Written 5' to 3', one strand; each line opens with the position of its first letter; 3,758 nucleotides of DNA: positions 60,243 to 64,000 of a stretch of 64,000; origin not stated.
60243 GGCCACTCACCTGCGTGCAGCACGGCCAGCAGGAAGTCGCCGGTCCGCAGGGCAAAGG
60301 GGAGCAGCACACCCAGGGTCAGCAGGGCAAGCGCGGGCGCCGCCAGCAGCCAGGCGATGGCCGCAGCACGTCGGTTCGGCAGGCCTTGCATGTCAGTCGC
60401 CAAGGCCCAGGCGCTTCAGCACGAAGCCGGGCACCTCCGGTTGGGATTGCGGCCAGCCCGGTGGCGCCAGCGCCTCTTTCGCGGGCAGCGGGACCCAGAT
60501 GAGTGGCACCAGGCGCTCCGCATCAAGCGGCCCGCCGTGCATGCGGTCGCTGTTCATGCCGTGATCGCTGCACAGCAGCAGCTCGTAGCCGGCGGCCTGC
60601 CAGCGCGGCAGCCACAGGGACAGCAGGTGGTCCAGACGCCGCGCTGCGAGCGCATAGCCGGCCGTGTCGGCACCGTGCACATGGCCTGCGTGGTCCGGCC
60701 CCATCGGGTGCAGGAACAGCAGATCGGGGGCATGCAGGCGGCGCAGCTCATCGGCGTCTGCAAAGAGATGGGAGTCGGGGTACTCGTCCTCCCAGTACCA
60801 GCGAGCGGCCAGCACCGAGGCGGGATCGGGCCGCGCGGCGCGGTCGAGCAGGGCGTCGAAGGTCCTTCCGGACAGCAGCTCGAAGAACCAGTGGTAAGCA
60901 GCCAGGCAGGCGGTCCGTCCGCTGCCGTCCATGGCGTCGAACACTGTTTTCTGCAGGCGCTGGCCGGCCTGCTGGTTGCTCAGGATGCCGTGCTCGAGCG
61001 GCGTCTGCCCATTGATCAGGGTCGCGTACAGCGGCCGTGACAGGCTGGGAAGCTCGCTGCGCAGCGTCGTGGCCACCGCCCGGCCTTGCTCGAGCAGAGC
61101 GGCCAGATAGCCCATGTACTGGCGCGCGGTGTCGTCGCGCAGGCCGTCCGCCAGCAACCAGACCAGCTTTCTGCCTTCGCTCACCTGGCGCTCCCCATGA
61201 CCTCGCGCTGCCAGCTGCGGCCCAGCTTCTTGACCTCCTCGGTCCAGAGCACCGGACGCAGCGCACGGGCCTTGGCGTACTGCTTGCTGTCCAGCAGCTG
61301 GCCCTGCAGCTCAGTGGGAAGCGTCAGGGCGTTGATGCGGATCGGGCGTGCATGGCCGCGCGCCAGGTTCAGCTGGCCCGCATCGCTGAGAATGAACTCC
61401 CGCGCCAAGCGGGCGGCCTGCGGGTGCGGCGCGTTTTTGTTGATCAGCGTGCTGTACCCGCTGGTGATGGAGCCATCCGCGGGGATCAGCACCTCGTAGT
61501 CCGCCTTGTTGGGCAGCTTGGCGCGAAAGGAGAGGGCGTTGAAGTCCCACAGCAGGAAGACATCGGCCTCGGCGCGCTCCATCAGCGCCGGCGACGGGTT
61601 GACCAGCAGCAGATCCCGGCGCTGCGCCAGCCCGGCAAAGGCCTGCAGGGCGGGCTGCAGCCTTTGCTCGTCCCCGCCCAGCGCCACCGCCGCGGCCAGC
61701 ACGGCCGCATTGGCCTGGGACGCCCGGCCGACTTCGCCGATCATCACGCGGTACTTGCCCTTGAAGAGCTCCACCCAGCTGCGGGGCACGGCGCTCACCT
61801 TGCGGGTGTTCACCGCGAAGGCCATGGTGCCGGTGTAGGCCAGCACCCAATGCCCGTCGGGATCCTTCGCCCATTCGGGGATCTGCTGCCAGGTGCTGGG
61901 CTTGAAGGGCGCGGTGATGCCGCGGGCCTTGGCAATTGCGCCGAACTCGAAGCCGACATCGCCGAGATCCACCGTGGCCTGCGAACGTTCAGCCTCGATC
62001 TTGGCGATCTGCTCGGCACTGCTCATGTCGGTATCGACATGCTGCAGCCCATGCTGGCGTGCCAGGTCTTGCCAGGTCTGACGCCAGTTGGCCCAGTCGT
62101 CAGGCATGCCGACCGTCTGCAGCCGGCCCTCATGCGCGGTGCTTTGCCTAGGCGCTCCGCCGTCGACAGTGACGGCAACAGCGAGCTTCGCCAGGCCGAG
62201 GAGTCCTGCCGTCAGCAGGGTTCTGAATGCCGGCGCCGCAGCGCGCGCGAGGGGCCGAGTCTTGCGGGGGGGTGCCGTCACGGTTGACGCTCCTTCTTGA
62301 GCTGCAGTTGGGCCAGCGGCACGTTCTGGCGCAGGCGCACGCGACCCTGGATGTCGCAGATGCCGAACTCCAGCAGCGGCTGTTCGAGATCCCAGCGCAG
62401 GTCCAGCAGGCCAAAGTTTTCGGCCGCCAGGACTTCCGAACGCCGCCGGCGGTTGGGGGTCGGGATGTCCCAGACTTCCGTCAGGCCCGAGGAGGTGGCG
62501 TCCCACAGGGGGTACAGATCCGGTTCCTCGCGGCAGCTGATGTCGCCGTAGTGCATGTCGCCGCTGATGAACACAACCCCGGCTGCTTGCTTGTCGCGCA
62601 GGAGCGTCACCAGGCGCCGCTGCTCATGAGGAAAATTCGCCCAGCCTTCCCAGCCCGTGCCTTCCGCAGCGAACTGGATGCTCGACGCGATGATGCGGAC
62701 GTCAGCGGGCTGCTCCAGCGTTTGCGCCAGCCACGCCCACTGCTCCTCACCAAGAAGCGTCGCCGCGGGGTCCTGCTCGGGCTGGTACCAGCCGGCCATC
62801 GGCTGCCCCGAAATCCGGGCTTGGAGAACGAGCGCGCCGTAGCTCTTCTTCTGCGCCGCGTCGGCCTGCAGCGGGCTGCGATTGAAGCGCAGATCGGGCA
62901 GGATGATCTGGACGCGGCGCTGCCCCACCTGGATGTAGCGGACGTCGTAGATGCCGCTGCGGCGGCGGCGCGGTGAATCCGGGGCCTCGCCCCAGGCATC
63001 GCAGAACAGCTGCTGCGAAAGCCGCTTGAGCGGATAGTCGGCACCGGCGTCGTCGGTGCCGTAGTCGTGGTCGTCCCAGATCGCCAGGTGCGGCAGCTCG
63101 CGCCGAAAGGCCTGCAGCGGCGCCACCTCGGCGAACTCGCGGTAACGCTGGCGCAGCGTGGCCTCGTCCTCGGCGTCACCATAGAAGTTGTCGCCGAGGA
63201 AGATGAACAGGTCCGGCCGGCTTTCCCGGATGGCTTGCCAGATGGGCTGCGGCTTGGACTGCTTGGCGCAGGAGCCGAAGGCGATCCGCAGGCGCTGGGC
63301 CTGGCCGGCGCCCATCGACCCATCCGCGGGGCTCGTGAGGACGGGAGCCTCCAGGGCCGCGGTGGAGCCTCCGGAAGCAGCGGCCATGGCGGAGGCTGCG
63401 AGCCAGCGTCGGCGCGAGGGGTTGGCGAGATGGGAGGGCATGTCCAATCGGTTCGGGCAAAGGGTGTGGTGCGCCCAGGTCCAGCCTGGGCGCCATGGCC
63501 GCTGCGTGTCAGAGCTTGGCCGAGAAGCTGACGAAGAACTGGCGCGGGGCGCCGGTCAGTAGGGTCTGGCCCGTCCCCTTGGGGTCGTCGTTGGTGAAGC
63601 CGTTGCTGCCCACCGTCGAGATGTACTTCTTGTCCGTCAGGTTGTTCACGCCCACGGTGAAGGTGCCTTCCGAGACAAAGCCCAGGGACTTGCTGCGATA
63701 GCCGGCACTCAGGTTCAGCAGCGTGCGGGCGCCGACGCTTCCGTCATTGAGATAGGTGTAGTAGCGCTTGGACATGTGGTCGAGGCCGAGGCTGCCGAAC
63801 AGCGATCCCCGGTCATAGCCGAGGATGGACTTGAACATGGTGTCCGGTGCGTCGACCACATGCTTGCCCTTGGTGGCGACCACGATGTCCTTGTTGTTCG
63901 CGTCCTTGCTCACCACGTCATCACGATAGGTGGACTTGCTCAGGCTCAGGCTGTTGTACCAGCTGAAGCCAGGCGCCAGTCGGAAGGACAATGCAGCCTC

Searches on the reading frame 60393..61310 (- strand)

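Call 65: search_protein_families(library=pfam, proteins=[window:60393-61310:-])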
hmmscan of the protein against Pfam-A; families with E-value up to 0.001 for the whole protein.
window:60393-61310:- (305 aa): 1 family
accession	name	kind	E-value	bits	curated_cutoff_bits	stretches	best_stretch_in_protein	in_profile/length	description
PF01663.27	Phosphodiest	-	3e-17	63.7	23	1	49-254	1-223/342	Type I phosphodiesterase / nucleotide pyrophosphatase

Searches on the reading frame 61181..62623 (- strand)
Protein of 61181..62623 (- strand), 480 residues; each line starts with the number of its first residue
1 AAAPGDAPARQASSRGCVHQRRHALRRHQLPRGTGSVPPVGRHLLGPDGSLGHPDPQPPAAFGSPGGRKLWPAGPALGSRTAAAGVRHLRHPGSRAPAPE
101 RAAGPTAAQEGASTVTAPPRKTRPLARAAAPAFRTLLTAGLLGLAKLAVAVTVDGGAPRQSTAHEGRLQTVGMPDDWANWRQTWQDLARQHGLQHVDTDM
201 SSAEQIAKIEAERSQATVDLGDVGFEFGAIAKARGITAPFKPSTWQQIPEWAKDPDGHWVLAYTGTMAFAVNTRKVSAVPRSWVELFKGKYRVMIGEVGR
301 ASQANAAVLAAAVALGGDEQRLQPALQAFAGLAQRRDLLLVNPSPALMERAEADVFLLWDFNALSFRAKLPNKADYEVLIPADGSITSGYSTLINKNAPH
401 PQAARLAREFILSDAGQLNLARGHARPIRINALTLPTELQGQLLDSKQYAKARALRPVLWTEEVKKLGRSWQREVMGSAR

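Call 65: search_protein_families(library=pfam, proteins=[window:61181-62623:-])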
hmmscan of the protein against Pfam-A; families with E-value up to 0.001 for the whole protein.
window:61181-62623:- (480 aa): 3 families
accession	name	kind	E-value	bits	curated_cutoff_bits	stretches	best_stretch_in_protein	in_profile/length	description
PF13343.11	SBP_bac_6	-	6.4e-23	81.9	24.6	1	227-432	20-222/245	Bacterial extracellular solute-binding protein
PF13416.11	SBP_bac_8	-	4e-09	37.1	27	1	188-422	7-254/279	Bacterial extracellular solute-binding protein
PF13531.11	SBP_bac_11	-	4.1e-06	27.2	25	1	263-417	77-218/227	Bacterial extracellular solute-binding protein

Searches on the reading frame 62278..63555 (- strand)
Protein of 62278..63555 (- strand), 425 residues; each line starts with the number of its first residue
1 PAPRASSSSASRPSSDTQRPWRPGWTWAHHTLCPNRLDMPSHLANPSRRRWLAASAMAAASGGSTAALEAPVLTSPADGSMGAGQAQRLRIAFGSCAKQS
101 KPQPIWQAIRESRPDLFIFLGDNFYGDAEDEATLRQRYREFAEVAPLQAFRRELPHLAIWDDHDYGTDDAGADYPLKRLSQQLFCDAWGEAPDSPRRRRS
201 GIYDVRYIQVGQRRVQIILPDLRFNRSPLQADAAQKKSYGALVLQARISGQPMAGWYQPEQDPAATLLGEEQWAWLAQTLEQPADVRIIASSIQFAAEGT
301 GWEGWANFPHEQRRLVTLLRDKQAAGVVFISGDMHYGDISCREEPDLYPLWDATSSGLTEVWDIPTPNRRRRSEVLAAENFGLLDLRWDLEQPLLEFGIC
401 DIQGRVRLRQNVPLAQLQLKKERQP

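Call 65: search_protein_families(library=pfam, proteins=[window:62278-63555:-])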
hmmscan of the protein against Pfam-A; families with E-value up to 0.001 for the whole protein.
window:62278-63555:- (425 aa): 1 family
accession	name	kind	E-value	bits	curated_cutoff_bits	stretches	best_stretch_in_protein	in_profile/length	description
PF09423.15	PhoD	-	6.3e-20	72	27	1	93-337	3-266/343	PhoD-like phosphatase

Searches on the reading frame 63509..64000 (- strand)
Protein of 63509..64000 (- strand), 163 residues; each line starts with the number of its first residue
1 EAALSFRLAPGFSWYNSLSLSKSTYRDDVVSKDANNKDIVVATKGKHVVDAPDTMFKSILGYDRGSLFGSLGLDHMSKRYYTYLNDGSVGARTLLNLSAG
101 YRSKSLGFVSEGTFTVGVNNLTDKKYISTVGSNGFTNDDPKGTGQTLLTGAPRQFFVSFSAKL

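Call 65: search_protein_families(library=pfam, proteins=[window:63509-64000:-])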
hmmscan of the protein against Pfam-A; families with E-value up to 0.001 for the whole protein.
window:63509-64000:- (163 aa): 1 family
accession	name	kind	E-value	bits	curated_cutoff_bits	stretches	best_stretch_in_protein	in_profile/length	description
PF00593.30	TonB_dep_Rec_b-barrel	-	1.6e-07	32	27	1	2-121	330-436/436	TonB dependent receptor-like, beta-barrel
